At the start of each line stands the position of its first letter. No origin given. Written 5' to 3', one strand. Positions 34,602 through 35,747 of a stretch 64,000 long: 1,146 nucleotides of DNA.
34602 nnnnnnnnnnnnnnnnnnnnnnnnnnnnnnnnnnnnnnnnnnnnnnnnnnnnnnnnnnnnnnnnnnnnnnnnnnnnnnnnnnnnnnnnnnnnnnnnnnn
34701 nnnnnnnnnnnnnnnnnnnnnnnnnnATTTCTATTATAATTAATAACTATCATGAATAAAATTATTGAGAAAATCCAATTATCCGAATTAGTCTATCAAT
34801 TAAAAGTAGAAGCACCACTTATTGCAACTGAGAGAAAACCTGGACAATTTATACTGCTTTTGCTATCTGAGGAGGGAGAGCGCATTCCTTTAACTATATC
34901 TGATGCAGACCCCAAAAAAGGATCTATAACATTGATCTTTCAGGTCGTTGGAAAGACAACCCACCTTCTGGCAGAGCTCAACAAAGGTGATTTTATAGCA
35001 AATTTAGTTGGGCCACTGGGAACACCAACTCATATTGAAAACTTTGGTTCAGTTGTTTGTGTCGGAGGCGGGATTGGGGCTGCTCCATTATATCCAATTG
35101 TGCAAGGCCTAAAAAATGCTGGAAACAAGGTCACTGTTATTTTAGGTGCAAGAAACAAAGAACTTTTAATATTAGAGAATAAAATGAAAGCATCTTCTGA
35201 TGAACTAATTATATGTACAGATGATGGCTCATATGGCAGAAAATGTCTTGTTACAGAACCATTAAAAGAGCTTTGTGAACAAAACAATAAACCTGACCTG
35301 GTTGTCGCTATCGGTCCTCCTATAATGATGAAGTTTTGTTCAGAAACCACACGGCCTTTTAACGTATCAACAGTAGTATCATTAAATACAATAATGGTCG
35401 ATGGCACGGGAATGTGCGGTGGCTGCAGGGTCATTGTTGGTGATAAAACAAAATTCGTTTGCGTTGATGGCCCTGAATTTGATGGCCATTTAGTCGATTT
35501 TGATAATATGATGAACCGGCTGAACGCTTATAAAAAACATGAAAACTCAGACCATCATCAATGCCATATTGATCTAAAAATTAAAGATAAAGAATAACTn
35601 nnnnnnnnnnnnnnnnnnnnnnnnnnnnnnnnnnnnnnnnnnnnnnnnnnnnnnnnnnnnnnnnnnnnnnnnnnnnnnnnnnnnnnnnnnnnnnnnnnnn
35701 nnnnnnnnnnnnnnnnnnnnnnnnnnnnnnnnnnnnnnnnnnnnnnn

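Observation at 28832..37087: PilZ-domain gene, RseC, rnfBCDGEA and an NfnAB/SudAB-like pair in one cluster: a possible c-di-GMP-linked ferredoxin hub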

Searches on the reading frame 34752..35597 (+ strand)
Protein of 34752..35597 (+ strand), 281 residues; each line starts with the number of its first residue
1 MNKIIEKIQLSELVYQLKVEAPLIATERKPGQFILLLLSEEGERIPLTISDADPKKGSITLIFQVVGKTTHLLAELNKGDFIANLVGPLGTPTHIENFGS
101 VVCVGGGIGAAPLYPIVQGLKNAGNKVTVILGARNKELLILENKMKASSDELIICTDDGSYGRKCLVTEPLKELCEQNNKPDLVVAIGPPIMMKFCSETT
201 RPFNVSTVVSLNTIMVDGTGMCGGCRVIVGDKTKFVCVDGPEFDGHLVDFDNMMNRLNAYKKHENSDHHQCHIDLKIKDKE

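Call 3: search_protein_families(library=pfam, proteins=[window:34752-35597:+], max_evalue=0.01)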
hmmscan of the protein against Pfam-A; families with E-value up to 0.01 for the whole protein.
window:34752-35597:+ (281 aa): 2 families
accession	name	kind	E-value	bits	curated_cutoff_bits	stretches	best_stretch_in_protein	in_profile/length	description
PF10418.14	DHODB_Fe-S_bind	-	4e-13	49.3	23.9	1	212-248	1-40/41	Iron-sulfur cluster binding domain of dihydroorotate dehydrogenase B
PF00175.26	NAD_binding_1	-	9.5e-06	26.7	22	1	104-197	2-108/109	Oxidoreductase NAD-binding domain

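Call 4: search_protein_families(library=ncbifam, proteins=[window:34752-35597:+], max_evalue=0.001)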
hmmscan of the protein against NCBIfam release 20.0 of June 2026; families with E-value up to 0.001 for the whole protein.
window:34752-35597:+ (281 aa): 17 families
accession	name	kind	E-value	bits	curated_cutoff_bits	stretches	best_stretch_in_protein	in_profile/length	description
NF004862.0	PRK06222.1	subfamily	3.6e-125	417.1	220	1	1-273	1-273/281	sulfide/dihydroorotate dehydrogenase-like FAD/NAD-binding protein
NF009414.0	PRK12778.1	equivalog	2.9e-124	416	1103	1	1-271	1-271/752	bifunctional dihydroorotate dehydrogenase B NAD binding subunit/NADPH-dependent glutamate synthase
NF009413.0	PRK12775.1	equivalog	3.4e-100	336.3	1895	1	1-271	1-272/1006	putative trifunctional 2-polyprenylphenol hydroxylase/glutamate synthase subunit beta/ferritin domain-containing protein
NF009415.0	PRK12779.1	equivalog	1.4e-74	251.5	1519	1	2-268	651-938/944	putative bifunctional glutamate synthase subunit beta/2-polyprenylphenol hydroxylase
NF000796.0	PRK00054.1-1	equivalog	6.2e-44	150.1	224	1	3-265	7-248/254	dihydroorotate dehydrogenase electron transfer subunit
NF000798.0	PRK00054.1-3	equivalog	1.1e-38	133.3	219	1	2-248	8-242/244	dihydroorotate dehydrogenase electron transfer subunit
NF000797.0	PRK00054.1-2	equivalog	1.7e-34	119.3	270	1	3-244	18-261/267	dihydroorotate dehydrogenase electron transfer subunit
NF000799.0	PRK00054.1-4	equivalog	9.7e-34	116.6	314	1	4-244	9-252/258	dihydroorotate dehydrogenase electron transfer subunit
TIGR02911.1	sulfite_red_B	equivalog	5.1e-22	78.2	288.6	1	3-244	9-252/261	anaerobic sulfite reductase subunit AsrB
NF006220.0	PRK08345.1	subfamily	1.6e-19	70.3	395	1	9-244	22-283/294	cytochrome-c3 hydrogenase subunit gamma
NF004470.0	PRK05802.1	equivalog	1.1e-18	67.4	313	1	3-232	69-308/330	sulfide/dihydroorotate dehydrogenase-like FAD/NAD-binding protein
NF040835.1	sulfhyd_HydG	equivalog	8.5e-16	58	650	1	11-244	31-280/292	NADPH-dependent hydrogenase/sulfhydrogenase 1 subunit gamma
NF040830.1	sulfhyd_ShyC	equivalog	3.4e-13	49.4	600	1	27-138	38-150/288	NAD(P)-dependent hydrogenase/sulfhydrogenase 2 subunit gamma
NF005128.0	PRK06567.1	equivalog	4.1e-08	31.6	1072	1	5-130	797-924/1031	putative bifunctional glutamate synthase subunit beta/2-polyprenylphenol hydroxylase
NF040810.1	BenC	equivalog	3.5e-06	26.4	430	1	10-199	115-314/333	benzoate 1,2-dioxygenase electron transfer component BenC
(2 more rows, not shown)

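Call 20: search_solved_structures(query=window:34752-35594:+, show_alignments=2, max_evalue=1e-10)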
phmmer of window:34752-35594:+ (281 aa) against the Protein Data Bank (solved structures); distinct sequences matched with E-value up to 1e-10: 8.
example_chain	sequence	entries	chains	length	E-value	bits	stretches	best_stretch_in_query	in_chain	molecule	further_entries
5jca_S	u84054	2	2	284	2.2e-92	312.8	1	2-264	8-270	NADH-dependent Ferredoxin:NADP Oxidoreductase (NfnI) subunit beta | NADH-dependent Ferredoxin:NADP Oxidoreductase subunit beta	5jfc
4ylf_A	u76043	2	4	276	1e-84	287.7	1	1-267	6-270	Dihydroorotate dehydrogenase B (NAD(+)), electron transfer subunit homolog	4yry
5vj7_B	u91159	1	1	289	2.4e-49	171.7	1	1-267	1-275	Ferredoxin-NADP(+) reductase subunit alpha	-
1ep1_B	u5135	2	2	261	2.8e-22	82.8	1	5-246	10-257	DIHYDROOROTATE DEHYDROGENASE B (PYRK SUBUNIT)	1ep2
1ep3_B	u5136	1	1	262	2.9e-22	82.8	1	5-246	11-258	DIHYDROOROTATE DEHYDROGENASE B (PYRK SUBUNIT)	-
5ksw_B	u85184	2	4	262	1.4e-20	77.2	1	4-245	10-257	Dihydroorotate dehydrogenase B (NAD(+)), electron transfer subunit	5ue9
9nez_C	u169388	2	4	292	1.7e-15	60.6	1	11-244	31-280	Sulfhydrogenase 1 subunit gamma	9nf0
3lrx_A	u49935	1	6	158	3.3e-13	53.1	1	77-219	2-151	Putative hydrogenase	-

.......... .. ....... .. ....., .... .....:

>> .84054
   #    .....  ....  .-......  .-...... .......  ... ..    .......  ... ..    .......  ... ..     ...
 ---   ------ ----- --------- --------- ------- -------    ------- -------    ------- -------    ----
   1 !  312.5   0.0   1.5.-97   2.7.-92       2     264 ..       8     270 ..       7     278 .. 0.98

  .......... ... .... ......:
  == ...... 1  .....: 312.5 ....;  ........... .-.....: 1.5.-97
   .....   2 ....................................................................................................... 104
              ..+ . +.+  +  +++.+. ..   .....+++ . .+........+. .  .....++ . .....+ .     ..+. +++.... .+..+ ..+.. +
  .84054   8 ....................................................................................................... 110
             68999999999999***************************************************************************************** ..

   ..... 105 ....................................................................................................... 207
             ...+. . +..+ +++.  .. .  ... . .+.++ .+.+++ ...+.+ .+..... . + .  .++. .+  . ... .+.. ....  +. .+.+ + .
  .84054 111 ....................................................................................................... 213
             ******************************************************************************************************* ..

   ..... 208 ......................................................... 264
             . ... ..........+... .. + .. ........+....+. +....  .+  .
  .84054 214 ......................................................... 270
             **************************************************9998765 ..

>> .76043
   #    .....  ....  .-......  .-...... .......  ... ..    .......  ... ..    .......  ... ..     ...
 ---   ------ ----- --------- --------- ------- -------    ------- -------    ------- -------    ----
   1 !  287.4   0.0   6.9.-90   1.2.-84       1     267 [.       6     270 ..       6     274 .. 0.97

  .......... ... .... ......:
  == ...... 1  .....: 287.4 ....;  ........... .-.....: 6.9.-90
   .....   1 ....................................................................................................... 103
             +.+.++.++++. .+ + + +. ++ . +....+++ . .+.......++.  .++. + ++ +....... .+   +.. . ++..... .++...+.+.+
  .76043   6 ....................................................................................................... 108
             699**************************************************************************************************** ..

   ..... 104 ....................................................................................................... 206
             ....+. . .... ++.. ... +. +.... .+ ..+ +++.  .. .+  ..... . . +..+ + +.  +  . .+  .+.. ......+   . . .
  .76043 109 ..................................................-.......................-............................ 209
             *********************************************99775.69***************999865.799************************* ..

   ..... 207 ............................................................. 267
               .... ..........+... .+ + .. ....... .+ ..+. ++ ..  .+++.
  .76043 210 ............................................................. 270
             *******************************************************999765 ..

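Call 23: find_homologous_proteins(query=window:34752-35594:+, max_evalue=1e-40)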
Query window:34752-35594:+ (281 aa): 8000 proteins with E <= 1e-40 among 8000 candidates; the best 120 are listed.
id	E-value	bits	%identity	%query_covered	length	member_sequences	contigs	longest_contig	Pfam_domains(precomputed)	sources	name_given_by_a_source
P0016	2.9e-182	622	98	100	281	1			PF10418.15,PF00175.27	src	-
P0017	1.7e-171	587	92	100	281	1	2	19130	PF10418.15,PF00175.27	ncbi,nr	ncbi:MAG: sulfide/dihydroorotate dehydrogenase-like FAD/NAD-binding protein [Candidatus Omnitrophica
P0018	3.0e-169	580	91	100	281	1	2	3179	PF10418.15,PF00175.27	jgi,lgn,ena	-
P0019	5.4e-167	572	90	100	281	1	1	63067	PF10418.15,PF00175.27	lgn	-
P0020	1.5e-142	492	78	99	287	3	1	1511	PF10418.15,PF00175.27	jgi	-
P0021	1.8e-142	492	77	100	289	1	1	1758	PF10418.15,PF00175.27,PF00970.31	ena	-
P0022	8.5e-142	490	77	100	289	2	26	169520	PF10418.15,PF00175.27,PF00970.31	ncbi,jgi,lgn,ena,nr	ncbi:MAG: sulfide/dihydroorotate dehydrogenase-like FAD/NAD-binding protein [Candidatus Aceula lacic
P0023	1.1e-141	489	76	99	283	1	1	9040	PF10418.15,PF00175.27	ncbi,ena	-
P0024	2.6e-141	488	75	99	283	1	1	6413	PF10418.15,PF00175.27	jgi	-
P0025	2.6e-141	488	75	99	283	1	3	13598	PF10418.15,PF00175.27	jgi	-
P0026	1.7e-140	485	75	100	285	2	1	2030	PF10418.15,PF00175.27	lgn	-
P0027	2.5e-140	485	75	100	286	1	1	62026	PF10418.15,PF00175.27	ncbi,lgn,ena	ncbi:MAG: sulfide/dihydroorotate dehydrogenase-like FAD/NAD-binding protein [Candidatus Omnitrophota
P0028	2.9e-140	485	74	99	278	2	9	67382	PF10418.15,PF00175.27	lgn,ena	-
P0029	3.3e-140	485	74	99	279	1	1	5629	PF10418.15,PF00175.27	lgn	-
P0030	5.8e-140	484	74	100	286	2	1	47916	PF10418.15,PF00175.27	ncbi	-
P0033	2.1e-139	482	74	100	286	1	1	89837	PF10418.15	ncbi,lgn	-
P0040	7.5e-139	480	77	99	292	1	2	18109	PF10418.15,PF00175.27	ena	-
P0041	1.2e-138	479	76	100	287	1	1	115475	PF10418.15,PF00175.27,PF00970.31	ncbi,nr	ncbi:MAG: sulfide/dihydroorotate dehydrogenase-like FAD/NAD-binding protein [Candidatus Zapsychrus e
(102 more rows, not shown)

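Call 25: find_encoding_contigs(protein=P0022, flank=10000, max_places=1)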
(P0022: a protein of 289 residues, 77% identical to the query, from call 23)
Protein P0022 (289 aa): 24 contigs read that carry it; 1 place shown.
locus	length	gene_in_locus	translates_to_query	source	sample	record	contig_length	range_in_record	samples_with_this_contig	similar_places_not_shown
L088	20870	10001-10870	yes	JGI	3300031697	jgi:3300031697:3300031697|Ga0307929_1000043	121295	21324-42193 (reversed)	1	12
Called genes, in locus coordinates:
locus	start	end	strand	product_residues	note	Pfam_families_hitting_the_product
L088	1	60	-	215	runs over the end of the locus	PF00753:Lactamase_B, PF12706:Lactamase_B_2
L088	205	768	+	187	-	PF00578:AhpC-TSA, PF08534:Redoxin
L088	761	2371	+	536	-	PF13667:ThiC-associated, PF01964:ThiC_Rad_SAM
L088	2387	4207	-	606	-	-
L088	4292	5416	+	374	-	PF04055:Radical_SAM, PF06968:BATS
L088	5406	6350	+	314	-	PF07992:Pyr_redox_2, PF13738:Pyr_redox_3, PF00070:Pyr_redox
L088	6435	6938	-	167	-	PF01842:ACT, PF22629:ACT_AHAS_ss, PF13710:ACT_5, PF10369:ALS_ss_C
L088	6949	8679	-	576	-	PF02776:TPP_enzyme_N, PF00205:TPP_enzyme_M, PF02775:TPP_enzyme_C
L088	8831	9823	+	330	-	PF02568:ThiI (weak), PF03054:tRNA_Me_trans (weak), PF05670:NFACT-R_1 (faint), PF18297:NFACT-R_2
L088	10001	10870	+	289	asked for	PF00970:FAD_binding_6 (weak), PF00175:NAD_binding_1 (weak), PF10418:DHODB_Fe-S_bind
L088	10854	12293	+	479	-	PF14691:Fer4_20, PF01262:AlaDh_PNT_C (faint), PF13738:Pyr_redox_3 (faint), PF07992:Pyr_redox_2, PF12831:FAD_oxidored (faint), PF00070:Pyr_redox (weak)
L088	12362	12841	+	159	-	-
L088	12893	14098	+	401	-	PF00180:Iso_dh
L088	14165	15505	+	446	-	PF02812:ELFV_dehydrog_N, PF00208:ELFV_dehydrog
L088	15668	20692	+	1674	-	-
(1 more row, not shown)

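Call 26: find_encoding_contigs(protein=P0027, flank=10000, max_places=1)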
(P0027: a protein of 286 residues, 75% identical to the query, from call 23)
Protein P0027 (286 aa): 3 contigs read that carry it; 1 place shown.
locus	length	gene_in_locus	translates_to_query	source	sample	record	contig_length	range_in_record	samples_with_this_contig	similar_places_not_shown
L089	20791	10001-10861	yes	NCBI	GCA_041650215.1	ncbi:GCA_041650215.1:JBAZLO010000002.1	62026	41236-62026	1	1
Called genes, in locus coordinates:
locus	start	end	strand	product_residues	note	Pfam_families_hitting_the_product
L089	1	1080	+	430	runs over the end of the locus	PF00285:Citrate_synt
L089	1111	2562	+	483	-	PF02789:Peptidase_M17_N, PF00883:Peptidase_M17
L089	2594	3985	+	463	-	PF00206:Lyase_1, PF10415:FumaraseC_C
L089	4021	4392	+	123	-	PF07238:PilZ (weak)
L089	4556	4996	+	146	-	PF04246:RseC_MucC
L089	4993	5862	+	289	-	PF04060:FeS, PF13237:Fer4_10 (weak), PF12838:Fer4_7, PF13187:Fer4_9, PF12838:Fer4_7, PF12838:Fer4_7, PF13187:Fer4_9, PF00037:Fer4, +15 more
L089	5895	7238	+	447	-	PF13375:RnfC_N, PF01512:Complex1_51K, PF10531:SLBB, PF11973:NQRA_SLBB (weak)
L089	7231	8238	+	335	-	PF03116:NQR2_RnfD_RnfE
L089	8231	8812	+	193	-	PF04205:FMN_bind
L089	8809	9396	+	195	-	PF02508:Rnf-Nqr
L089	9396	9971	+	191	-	PF02508:Rnf-Nqr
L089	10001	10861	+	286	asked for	PF00175:NAD_binding_1 (weak), PF10418:DHODB_Fe-S_bind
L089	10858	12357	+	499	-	PF14691:Fer4_20, PF07992:Pyr_redox_2, PF13738:Pyr_redox_3 (weak), PF00070:Pyr_redox (weak)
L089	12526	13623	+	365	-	PF04055:Radical_SAM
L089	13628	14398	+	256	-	PF03372:Exo_endo_phos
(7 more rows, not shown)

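Call 27: find_encoding_contigs(protein=P0041, flank=10000, max_places=1)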
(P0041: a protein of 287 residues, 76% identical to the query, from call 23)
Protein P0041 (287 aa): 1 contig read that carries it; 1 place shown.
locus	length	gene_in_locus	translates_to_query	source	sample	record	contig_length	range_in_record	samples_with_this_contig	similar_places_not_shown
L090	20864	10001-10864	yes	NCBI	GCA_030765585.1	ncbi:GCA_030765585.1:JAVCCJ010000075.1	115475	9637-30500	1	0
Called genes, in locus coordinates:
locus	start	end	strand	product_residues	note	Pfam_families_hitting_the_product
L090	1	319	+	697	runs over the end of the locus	PF12437:GSIII_N, PF00120:Gln-synt_C, PF18318:Gln-synt_C-ter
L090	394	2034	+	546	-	PF00795:CN_hydrolase, PF02540:NAD_synthase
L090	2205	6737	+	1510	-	PF00310:GATase_2, PF04898:Glu_syn_central, PF01645:Glu_synthase, PF01493:GXGXG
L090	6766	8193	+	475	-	PF14691:Fer4_20, PF02826:2-Hacid_dh_C (faint), PF00670:AdoHcyase_NAD (faint), PF00070:Pyr_redox (faint), PF01266:DAO (faint), PF03486:HI0933_like (faint), PF07992:Pyr_redox_2, PF13450:NAD_binding_8, +3 more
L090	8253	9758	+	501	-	PF02511:Thy1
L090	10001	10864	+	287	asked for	PF00970:FAD_binding_6 (weak), PF00175:NAD_binding_1 (weak), PF10418:DHODB_Fe-S_bind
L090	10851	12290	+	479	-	PF14691:Fer4_20, PF13738:Pyr_redox_3 (faint), PF07992:Pyr_redox_2, PF12831:FAD_oxidored (faint), PF00070:Pyr_redox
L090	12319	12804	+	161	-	-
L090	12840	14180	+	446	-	PF02812:ELFV_dehydrog_N, PF00208:ELFV_dehydrog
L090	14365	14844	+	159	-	PF23914:TPR_CcmH_CycH (weak), PF07719:TPR_2 (faint), PF13181:TPR_8 (faint), PF00515:TPR_1 (faint), PF13432:TPR_16 (weak), PF12895:ANAPC3 (weak), PF14559:TPR_19, PF13432:TPR_16 (weak), +5 more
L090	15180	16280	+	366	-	PF00988:CPSase_sm_chain, PF00117:GATase, PF07722:Peptidase_C26 (faint)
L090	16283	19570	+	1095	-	PF25596:CPSase_L_D1, PF02786:CPSase_L_D2, PF02787:CPSase_L_D3, PF25596:CPSase_L_D1, PF02786:CPSase_L_D2, PF02222:ATP-grasp, PF07478:Dala_Dala_lig_C, PF02142:MGS, +2 more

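Call 34: find_encoding_contigs(protein=P0033, flank=10000, max_places=1)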
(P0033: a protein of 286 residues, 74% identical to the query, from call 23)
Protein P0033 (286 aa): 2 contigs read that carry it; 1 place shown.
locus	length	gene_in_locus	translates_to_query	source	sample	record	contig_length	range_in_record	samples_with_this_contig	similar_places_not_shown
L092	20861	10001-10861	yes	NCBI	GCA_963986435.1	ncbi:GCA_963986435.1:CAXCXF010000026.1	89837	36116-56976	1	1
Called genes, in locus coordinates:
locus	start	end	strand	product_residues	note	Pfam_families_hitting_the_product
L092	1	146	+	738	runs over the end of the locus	PF00862:GT-B_Sucrose_synth, PF13439:Glyco_transf_4, PF13579:Glyco_trans_4_4, PF00534:Glycos_transf_1, PF13692:Glyco_trans_1_4, PF20706:GT4-conflict (weak), PF05116:S6PP, PF08282:Hydrolase_3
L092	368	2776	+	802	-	PF24861:SUS_N, PF24862:SUS_EPBD, PF00862:GT-B_Sucrose_synth, PF00534:Glycos_transf_1, PF13692:Glyco_trans_1_4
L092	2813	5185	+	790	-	PF13646:HEAT_2, PF13432:TPR_16 (weak), PF23914:TPR_CcmH_CycH, PF00515:TPR_1 (weak), PF13424:TPR_12 (weak), PF14559:TPR_19 (weak), PF13432:TPR_16, PF23914:TPR_CcmH_CycH (weak), +16 more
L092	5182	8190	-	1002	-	PF00082:Peptidase_S8, PF21223:TPPII_Ig-like-1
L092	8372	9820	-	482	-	PF02310:B12-binding, PF04055:Radical_SAM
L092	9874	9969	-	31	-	-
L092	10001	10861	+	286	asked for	PF10418:DHODB_Fe-S_bind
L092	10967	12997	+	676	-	PF12969:DUF3857, PF01841:Transglut_core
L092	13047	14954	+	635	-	PF12969:DUF3857, PF12970:DUF3858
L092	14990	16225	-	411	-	PF05684:DUF819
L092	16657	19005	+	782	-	PF17201:Cache_3-Cache_2, PF17202:sCache_3_3, PF08269:dCache_2, PF17200:sCache_2, PF00672:HAMP, PF00015:MCPsignal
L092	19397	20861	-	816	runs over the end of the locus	PF07944:Beta-AFase-like_GH127_cat, PF20736:Glyco_hydro127M, PF16375:DUF4986, PF20620:DUF6805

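Call 35: find_encoding_contigs(protein=P0030, flank=10000, max_places=1)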
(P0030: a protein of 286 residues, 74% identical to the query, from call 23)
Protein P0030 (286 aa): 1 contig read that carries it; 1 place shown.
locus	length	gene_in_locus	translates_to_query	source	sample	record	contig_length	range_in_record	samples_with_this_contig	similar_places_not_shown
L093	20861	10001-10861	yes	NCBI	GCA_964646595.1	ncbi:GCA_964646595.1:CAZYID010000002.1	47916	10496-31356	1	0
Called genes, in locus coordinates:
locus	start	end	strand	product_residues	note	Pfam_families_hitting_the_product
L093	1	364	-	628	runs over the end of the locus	PF02518:HATPase_c (weak), PF13589:HATPase_c_3, PF00183:HSP90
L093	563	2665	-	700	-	PF00089:Trypsin, PF13365:Trypsin_2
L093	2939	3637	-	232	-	PF02525:Flavodoxin_2, PF03358:FMN_red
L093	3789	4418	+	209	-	PF00440:TetR_N, PF17938:TetR_C_29 (weak)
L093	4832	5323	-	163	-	PF09500:YiiD_C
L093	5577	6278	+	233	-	PF12728:HTH_17, PF00359:PTS_EIIA_2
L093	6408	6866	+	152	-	PF00359:PTS_EIIA_2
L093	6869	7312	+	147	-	PF00571:CBS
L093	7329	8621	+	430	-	PF00939:Na_sulph_symp, PF02040:ArsB, PF03600:CitMHS, PF16980:CitMHS_2 (weak), PF00939:Na_sulph_symp (weak)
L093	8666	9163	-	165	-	-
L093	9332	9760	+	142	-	-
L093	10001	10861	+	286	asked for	PF00175:NAD_binding_1 (weak), PF10418:DHODB_Fe-S_bind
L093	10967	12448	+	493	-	PF14691:Fer4_20, PF02826:2-Hacid_dh_C (faint), PF01262:AlaDh_PNT_C (faint), PF13738:Pyr_redox_3 (faint), PF01266:DAO (faint), PF07992:Pyr_redox_2, PF13450:NAD_binding_8 (weak), PF00070:Pyr_redox (weak)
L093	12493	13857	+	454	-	PF23914:TPR_CcmH_CycH (faint), PF13174:TPR_6 (faint), PF10516:SHNi-TPR (faint), PF13369:Transglut_core2 (weak), PF13431:TPR_17 (faint), PF00515:TPR_1 (weak), PF13414:TPR_11 (weak), PF00515:TPR_1 (weak), +7 more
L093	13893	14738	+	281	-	PF00763:THF_DHG_CYH, PF02882:THF_DHG_CYH_C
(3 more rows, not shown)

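Call 36: find_encoding_contigs(protein=P0040, flank=10000, max_places=1)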
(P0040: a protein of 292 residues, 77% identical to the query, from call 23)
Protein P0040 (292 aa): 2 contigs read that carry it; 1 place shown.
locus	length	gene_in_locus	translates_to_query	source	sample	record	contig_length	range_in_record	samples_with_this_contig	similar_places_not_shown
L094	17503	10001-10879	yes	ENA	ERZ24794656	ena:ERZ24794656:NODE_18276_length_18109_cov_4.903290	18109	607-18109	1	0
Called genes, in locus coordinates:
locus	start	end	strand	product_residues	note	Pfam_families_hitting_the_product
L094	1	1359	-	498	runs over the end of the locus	PF13432:TPR_16 (weak), PF14559:TPR_19, PF23914:TPR_CcmH_CycH, PF25062:ARM_TT21_N (weak), PF13428:TPR_14 (weak), PF14559:TPR_19 (weak), PF13432:TPR_16 (weak), PF14559:TPR_19 (weak), +15 more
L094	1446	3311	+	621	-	-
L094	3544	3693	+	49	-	-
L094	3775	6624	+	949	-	-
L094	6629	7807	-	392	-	PF07690:MFS_1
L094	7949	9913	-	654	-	PF00456:Transketolase_N, PF02779:Transket_pyr, PF22613:Transketolase_C_1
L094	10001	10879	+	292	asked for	PF00175:NAD_binding_1 (weak), PF10418:DHODB_Fe-S_bind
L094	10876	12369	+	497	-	PF14691:Fer4_20, PF01262:AlaDh_PNT_C (faint), PF07992:Pyr_redox_2, PF13450:NAD_binding_8 (weak), PF13738:Pyr_redox_3 (faint), PF00070:Pyr_redox (weak)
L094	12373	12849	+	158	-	-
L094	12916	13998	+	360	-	PF00180:Iso_dh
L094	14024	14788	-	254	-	PF00977:His_biosynth, PF05690:ThiG (faint)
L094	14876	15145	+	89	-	PF08980:DUF1883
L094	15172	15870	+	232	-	PF01791:DeoC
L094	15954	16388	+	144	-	PF21349:RUBY_RBDX, PF01880:Desulfoferrodox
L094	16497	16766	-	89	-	-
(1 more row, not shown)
